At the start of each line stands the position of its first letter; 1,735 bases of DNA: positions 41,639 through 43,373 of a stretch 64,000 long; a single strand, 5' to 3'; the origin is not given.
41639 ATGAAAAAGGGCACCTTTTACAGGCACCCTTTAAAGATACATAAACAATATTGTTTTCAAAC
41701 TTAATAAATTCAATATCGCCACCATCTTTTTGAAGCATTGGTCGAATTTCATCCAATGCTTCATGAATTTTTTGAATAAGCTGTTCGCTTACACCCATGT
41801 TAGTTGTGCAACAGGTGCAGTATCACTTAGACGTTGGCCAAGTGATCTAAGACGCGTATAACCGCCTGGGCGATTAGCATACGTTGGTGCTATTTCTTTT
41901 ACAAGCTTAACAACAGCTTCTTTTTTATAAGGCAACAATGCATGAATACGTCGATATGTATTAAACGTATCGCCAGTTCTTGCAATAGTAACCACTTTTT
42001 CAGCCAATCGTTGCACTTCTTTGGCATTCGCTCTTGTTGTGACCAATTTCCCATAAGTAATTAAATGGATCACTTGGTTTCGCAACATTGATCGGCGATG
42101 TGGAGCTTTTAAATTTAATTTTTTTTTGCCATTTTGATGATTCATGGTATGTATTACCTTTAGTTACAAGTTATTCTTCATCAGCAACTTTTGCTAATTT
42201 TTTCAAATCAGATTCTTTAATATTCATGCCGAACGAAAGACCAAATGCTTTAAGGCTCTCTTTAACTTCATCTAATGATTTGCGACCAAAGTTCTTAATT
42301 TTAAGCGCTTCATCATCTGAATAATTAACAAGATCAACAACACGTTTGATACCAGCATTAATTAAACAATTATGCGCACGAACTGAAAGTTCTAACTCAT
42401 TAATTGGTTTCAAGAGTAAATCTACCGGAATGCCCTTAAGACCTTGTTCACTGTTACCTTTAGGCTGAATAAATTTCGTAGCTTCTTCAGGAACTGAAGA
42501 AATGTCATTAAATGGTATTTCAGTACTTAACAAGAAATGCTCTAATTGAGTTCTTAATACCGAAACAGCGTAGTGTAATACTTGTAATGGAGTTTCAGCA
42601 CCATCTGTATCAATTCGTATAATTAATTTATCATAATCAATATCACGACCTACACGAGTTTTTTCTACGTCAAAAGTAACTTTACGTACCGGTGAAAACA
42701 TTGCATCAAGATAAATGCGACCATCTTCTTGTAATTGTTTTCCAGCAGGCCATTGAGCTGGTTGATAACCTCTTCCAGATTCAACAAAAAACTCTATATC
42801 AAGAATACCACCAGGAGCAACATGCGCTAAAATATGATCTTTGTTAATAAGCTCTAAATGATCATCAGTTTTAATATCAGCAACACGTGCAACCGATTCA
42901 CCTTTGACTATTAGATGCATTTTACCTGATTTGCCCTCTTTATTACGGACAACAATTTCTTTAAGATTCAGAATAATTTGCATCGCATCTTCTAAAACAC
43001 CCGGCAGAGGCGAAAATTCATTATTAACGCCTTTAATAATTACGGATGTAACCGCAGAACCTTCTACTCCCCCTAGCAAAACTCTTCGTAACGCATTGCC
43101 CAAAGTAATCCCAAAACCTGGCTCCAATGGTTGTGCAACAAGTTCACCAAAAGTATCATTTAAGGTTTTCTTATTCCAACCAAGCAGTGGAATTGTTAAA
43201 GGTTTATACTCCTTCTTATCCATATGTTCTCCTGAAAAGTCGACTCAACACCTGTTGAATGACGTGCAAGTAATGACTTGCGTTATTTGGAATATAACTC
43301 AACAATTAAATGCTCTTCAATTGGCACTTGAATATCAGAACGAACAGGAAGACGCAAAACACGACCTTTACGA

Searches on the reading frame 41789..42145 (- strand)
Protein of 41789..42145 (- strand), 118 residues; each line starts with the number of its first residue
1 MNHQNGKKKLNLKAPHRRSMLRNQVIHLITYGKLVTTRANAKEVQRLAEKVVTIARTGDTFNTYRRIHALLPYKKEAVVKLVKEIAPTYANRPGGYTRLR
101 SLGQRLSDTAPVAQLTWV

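Call 51: search_protein_families(library=pfam, proteins=[window:41789-42145:-], max_evalue=0.001)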
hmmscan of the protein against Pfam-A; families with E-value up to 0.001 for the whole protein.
window:41789-42145:- (118 aa): 1 family
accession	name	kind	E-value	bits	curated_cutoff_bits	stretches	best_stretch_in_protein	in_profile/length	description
PF01196.24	Ribosomal_L17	-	2.1e-25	89.9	27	1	20-117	1-96/97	Ribosomal protein L17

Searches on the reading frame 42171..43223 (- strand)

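Call 51: search_protein_families(library=pfam, proteins=[window:42171-43223:-], max_evalue=0.001)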
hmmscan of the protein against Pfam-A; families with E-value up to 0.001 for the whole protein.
window:42171-43223:- (350 aa): 4 families
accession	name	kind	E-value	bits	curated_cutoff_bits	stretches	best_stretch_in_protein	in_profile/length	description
PF01000.31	RNA_pol_A_bac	-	1.6e-24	86.8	33.9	1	62-177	2-119/119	RNA polymerase Rpb3/RpoA insert domain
PF03118.21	RNA_pol_A_CTD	-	3.1e-22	78.5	23.8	1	269-325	10-66/67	Bacterial RNA polymerase, alpha chain C terminal domain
PF01193.29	RNA_pol_L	-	6.5e-19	67.9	24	1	32-227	2-74/74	RNA polymerase Rpb3/Rpb11 dimerisation domain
PF13656.11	RNA_pol_L_2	-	0.0006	19.9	27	0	198-230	40-72/75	RNA polymerase Rpb3/Rpb11 dimerisation domain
